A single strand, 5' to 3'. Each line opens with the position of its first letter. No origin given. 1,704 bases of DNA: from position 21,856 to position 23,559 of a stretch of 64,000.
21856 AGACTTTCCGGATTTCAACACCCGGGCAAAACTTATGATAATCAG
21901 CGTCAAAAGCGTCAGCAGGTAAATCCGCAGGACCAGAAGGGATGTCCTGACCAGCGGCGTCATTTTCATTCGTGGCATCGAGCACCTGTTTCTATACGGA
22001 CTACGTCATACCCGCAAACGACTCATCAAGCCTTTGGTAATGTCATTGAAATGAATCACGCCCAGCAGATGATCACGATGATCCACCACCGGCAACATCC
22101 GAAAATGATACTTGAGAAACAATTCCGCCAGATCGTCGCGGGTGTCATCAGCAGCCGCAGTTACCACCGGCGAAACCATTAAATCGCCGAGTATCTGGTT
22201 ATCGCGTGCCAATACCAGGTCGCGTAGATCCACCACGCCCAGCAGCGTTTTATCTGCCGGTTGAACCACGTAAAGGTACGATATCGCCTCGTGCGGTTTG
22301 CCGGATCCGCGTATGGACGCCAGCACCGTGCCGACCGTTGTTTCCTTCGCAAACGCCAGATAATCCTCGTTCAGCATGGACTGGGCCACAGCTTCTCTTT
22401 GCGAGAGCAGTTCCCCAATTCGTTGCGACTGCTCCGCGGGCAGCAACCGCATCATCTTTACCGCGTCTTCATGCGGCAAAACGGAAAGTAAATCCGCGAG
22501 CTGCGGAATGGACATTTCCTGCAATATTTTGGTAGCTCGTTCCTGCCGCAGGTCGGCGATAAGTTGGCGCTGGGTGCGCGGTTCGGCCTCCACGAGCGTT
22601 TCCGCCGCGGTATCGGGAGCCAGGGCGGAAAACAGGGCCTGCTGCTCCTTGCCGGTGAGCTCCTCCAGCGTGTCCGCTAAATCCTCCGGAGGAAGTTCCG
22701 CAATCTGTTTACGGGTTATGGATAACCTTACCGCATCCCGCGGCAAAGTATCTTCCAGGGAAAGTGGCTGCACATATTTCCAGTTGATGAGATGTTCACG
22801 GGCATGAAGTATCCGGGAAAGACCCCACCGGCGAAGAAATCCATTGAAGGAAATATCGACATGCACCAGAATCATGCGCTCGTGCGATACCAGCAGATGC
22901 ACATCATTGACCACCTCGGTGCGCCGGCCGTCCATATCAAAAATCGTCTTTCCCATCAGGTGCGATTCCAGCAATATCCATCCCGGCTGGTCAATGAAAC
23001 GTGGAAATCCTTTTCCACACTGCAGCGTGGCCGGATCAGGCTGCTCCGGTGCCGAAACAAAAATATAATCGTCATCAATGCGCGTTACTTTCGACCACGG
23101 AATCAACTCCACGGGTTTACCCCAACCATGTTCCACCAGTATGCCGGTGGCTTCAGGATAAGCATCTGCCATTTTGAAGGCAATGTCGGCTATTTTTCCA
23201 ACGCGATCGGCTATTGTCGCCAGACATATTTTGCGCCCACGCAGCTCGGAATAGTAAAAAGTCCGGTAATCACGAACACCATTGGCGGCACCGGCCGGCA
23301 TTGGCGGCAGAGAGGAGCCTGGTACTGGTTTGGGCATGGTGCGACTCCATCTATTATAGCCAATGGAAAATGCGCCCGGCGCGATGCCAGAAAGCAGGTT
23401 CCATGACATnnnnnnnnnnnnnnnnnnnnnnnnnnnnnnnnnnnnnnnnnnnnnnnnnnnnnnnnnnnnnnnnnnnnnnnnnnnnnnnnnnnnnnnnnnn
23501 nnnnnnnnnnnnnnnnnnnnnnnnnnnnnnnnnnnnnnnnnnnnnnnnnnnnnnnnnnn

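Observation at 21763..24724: NRAMP-related transporter with altered metal-site motifs co-transcribed with a pore-less MgtE-N/CBS sensor protein and a small membrane peptide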

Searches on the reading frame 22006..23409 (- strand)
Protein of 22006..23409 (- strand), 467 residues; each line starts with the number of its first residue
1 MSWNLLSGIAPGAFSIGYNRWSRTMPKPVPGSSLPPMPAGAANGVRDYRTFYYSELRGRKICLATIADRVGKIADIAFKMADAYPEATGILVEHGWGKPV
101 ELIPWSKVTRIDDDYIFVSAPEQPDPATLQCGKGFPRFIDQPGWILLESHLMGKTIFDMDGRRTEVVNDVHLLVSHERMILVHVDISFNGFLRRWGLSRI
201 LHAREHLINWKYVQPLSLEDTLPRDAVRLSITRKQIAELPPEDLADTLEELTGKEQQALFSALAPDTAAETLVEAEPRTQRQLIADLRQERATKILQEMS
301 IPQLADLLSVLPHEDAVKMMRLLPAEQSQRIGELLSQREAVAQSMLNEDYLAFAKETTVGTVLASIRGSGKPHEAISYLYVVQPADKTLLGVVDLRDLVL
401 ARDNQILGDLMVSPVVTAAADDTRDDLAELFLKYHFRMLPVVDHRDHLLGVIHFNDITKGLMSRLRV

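Call 3: search_protein_families(library=pfam, proteins=[window:22006-23409:-], max_evalue=0.01)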
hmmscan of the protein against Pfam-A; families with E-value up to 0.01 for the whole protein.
window:22006-23409:- (467 aa): 3 families
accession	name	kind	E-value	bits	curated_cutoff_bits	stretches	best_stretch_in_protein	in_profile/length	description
PF03448.22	MgtE_N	-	4.9e-21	75.6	25.9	1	239-339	1-101/102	MgtE intracellular N domain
PF00571.33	CBS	-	1.5e-16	60.9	24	1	408-461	2-55/57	CBS domain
PF05239.21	PRC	-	6.3e-07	29.7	21.2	1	50-122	3-75/78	PRC-barrel domain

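Call 4: search_protein_families(library=ncbifam, proteins=[window:22006-23409:-], max_evalue=0.01)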
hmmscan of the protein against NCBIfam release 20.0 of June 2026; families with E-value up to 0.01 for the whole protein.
window:22006-23409:- (467 aa): 11 families
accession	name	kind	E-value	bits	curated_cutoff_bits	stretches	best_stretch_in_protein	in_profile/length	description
TIGR00400.1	mgtE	equivalog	8e-41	140.2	232.75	1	230-458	21-248/450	magnesium transporter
TIGR01302.1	IMP_dehydrog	equivalog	9.5e-08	31.3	481.5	1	352-459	92-198/450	IMP dehydrogenase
NF053603.1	HhpR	exception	4.2e-07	29.4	520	1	379-463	35-119/282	CBS domain-containing high hydrostatic pressure regulator HhpR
NF038279.1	TF_CBS_SpxR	exception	3.1e-06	26.2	600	1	381-458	225-302/427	CBS-HotDog domain-containing transcription factor SpxR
NF002505.0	PRK01862.1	equivalog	0.00049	18.9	482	0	418-463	460-505/577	ClcB-like voltage-gated chloride channel protein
NF011440.0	PRK14869.1-2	equivalog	0.00077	18.2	746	1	414-457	251-294/541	putative manganese-dependent inorganic diphosphatase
TIGR01186.1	proV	subfamily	0.0011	18.2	326.6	1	374-453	271-349/363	betaine/proline/choline family ABC transporter ATP-binding protein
NF041569.1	A-tRNAntase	equivalog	0.0014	16.9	1440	1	356-462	262-365/880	A-adding tRNA nucleotidyltransferase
NF011443.0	PRK14869.1-5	equivalog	0.002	16.6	335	0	421-463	85-127/546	putative manganese-dependent inorganic diphosphatase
NF011442.0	PRK14869.1-4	equivalog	0.0073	14.8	400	0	407-465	72-130/543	putative manganese-dependent inorganic diphosphatase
NF041630.1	CBS_CbpB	equivalog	0.0084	16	125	0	431-463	37-69/143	cyclic-di-AMP-binding protein CbpB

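Call 6: search_solved_structures(query=window:22006-23409:-, max_evalue=0.001, show_alignments=2)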
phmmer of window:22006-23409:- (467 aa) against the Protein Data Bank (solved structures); distinct sequences matched with E-value up to 0.001: 22.
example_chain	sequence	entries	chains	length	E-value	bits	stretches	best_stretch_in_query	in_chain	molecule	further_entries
2oux_A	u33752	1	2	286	1.3e-26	96.5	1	249-458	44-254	Magnesium transporter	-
2yvy_A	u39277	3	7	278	1.1e-24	90.2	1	217-459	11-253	Mg2+ transporter MgtE | Magnesium transporter MgtE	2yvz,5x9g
2yvx_A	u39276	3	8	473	4.7e-24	88.1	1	217-459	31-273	Mg2+ transporter MgtE | Magnesium transporter MgtE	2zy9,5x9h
8gpv_A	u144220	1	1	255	1.5e-18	69.9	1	231-458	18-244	Magnesium transporter MgtE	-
8gps_A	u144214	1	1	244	4.8e-16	61.7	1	240-458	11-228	MgtE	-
4esy_A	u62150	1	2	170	2.7e-10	42.7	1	407-461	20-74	CBS domain containing membrane protein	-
2yzq_A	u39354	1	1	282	7.2e-09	38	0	388-460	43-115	Putative uncharacterized protein PH1780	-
3kpc_A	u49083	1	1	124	5e-08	35.2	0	407-463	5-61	Uncharacterized protein MJ0100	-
3kpb_A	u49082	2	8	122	5.3e-08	35.2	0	407-463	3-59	Uncharacterized protein MJ0100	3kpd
3kh5_A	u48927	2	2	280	4.9e-07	32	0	403-461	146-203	protein MJ1225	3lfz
4gqy_A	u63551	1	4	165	6e-06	28.4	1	386-460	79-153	CBS domain-containing protein CBSX2, chloroplastic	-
3sl7_A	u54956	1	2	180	8.5e-06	27.9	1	386-460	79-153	CBS domain-containing protein CBSX2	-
4gqv_A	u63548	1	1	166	4.5e-05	25.5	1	333-460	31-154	CBS domain-containing protein CBSX1, chloroplastic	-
2cu0_A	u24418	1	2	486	5.6e-05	25.2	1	330-458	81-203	Inosine-5'-monophosphate dehydrogenase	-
5iip_A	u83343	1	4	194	9.1e-05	24.5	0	405-462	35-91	Glycine betaine/carnitine/choline ABC transporter%2C ATP-binding protein%2C putative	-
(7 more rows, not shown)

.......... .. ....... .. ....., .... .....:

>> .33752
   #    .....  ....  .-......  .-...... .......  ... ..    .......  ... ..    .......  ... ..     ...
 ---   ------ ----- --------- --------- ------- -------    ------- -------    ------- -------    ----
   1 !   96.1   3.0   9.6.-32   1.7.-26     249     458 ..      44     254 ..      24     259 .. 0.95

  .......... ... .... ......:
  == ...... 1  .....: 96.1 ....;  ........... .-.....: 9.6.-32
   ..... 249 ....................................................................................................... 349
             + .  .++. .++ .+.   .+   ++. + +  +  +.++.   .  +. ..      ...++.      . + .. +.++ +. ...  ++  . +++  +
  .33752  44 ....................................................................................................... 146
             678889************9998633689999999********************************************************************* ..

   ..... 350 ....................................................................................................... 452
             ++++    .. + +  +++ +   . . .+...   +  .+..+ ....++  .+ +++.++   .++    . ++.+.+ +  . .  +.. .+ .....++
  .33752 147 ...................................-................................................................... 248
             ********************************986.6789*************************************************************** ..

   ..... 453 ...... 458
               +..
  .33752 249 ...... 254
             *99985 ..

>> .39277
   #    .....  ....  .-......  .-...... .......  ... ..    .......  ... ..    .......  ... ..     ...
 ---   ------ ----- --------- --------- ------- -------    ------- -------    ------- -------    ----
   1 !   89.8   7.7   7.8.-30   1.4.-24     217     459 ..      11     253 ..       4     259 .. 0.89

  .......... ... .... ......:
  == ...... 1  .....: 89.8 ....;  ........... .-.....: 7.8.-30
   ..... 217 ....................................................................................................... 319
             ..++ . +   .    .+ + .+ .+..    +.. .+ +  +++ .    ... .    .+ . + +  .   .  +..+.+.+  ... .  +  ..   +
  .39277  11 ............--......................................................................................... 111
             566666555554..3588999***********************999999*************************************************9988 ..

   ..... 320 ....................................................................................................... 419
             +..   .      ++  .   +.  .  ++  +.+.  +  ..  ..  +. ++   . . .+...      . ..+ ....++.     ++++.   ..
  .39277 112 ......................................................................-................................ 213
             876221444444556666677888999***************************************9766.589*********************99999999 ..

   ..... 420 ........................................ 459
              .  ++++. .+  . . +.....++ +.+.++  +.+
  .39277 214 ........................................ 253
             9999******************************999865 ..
